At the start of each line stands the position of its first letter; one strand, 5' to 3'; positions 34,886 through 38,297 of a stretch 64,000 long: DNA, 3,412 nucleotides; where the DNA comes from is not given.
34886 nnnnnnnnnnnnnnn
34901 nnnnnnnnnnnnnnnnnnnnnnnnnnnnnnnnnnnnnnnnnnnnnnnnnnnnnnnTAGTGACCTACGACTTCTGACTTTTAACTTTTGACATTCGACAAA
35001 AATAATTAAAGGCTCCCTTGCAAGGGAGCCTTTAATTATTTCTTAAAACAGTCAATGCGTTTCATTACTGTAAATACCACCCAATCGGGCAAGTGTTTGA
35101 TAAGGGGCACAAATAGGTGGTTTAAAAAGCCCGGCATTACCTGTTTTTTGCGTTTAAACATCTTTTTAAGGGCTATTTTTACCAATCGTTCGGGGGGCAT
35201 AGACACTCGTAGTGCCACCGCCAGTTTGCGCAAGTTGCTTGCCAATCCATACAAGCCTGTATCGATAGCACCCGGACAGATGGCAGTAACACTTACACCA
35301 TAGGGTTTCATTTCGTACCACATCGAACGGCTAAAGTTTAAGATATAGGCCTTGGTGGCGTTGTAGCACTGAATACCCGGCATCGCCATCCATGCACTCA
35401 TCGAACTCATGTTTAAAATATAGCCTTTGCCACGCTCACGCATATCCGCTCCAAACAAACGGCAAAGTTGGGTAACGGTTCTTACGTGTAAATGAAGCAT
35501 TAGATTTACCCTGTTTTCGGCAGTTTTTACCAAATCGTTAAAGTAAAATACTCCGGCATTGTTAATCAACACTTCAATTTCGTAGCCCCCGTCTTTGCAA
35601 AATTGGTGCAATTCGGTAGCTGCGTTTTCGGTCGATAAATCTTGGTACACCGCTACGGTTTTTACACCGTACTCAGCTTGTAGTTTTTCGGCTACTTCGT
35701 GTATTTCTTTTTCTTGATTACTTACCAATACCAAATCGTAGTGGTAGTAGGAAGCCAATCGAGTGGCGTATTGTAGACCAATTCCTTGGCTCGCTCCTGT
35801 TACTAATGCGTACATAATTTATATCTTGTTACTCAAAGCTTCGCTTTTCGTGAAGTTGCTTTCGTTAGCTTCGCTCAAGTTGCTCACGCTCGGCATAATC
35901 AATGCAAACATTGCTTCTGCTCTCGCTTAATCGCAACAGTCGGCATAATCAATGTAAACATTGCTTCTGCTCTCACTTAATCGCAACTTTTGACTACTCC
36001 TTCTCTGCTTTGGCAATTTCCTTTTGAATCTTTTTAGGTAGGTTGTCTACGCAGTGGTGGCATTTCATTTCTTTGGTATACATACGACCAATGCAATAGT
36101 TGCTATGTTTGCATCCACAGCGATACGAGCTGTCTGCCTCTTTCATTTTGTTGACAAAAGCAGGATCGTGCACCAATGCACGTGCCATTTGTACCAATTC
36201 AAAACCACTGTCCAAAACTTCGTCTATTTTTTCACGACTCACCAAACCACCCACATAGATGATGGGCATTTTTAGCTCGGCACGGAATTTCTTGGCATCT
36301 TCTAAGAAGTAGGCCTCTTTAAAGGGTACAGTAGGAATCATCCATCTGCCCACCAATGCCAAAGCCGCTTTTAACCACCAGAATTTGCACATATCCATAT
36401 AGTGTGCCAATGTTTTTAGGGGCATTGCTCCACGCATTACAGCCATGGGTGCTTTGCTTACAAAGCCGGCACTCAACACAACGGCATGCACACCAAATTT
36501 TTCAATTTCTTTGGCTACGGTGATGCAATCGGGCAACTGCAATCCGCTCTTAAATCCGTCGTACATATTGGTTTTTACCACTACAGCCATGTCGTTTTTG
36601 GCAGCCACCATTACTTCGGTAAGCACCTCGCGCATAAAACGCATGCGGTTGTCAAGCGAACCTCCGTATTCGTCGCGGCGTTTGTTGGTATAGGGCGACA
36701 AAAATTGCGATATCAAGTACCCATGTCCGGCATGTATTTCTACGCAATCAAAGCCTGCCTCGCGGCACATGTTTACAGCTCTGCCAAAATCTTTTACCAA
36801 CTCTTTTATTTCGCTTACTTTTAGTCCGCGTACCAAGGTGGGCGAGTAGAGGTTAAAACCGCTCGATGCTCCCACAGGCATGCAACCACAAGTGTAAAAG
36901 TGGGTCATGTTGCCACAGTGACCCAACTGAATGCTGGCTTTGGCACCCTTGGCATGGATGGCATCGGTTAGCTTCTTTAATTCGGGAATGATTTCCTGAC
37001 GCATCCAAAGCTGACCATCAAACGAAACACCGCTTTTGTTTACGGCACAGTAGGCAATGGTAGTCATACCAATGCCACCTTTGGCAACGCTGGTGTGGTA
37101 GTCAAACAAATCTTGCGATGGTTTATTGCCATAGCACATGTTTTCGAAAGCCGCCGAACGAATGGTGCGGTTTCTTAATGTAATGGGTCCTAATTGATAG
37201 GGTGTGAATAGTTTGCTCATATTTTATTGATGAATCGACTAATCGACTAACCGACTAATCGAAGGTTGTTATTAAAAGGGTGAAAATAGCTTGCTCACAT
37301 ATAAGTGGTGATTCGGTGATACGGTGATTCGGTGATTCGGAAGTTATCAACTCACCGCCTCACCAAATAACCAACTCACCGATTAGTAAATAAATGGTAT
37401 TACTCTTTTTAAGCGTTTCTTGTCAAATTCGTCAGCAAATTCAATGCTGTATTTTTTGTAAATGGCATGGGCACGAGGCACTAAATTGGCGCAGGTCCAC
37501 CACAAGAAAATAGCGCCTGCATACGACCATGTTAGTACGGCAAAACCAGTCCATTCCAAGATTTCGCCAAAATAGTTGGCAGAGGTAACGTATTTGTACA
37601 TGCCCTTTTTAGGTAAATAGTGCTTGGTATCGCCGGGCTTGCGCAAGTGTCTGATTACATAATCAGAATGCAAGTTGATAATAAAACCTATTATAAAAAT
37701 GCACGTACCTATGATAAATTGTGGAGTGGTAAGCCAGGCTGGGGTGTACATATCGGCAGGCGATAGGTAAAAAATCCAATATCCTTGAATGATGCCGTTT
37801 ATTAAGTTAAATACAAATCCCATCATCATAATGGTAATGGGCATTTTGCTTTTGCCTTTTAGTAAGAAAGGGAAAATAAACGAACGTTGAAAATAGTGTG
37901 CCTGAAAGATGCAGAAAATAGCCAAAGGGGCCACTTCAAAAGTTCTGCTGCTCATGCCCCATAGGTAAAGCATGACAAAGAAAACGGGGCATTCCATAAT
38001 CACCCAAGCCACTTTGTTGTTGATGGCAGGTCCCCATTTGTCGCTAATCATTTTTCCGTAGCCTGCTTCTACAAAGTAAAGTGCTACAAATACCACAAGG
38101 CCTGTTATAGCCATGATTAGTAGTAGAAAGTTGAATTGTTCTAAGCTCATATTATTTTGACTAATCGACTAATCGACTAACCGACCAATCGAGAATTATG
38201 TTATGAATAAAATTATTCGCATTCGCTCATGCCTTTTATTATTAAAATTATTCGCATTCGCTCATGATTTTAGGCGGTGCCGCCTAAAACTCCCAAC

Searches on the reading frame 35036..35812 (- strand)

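Call 70: search_protein_families(library=pfam, proteins=[window:35036-35812:-], max_evalue=0.0001)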
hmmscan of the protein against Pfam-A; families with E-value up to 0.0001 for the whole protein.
window:35036-35812:- (258 aa): 3 families
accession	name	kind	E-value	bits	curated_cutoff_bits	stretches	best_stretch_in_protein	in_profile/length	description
PF00106.31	adh_short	-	2.4e-38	132.1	26.6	1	2-187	3-186/195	short chain dehydrogenase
PF13561.12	adh_short_C2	-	3.1e-28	99.4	27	1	6-212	1-205/236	Enoyl-(Acyl carrier protein) reductase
PF08659.16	KR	-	6e-12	46.3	22.6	1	3-162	4-161/180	KR domain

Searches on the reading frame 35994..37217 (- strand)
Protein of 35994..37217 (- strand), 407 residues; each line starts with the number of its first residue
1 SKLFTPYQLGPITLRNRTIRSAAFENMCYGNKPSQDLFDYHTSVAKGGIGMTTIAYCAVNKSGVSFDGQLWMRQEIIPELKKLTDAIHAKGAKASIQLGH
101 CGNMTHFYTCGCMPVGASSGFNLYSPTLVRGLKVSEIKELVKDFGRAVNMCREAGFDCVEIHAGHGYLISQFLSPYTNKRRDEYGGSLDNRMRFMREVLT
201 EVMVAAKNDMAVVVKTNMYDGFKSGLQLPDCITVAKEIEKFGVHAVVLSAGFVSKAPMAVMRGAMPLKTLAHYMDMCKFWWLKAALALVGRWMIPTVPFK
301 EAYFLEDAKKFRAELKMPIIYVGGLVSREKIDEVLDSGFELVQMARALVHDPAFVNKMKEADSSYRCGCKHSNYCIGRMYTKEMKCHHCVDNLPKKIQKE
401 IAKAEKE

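Call 18: search_protein_families(library=pfam, proteins=[window:35994-37217:-], max_evalue=0.00001)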
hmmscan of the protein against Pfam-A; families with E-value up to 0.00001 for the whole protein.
window:35994-37217:- (407 aa): 1 family
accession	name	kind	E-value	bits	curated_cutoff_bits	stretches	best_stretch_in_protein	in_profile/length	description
PF00724.26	Oxidored_FMN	-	1.7e-60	205.5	27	1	2-268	1-277/342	NADH:flavin oxidoreductase / NADH oxidase family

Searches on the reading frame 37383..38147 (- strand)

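Call 70: search_protein_families(library=pfam, proteins=[window:37383-38147:-], max_evalue=0.0001)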
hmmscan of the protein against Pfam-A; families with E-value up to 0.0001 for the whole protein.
window:37383-38147:- (254 aa): 2 families
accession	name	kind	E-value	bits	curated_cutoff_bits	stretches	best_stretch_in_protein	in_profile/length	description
PF02544.21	Steroid_dh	-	3.5e-41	141.1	22.6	1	101-254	2-150/150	3-oxo-5-alpha-steroid 4-dehydrogenase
PF06966.17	DUF1295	-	5.7e-09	36.2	20.4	1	144-223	121-199/235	Protein of unknown function (DUF1295)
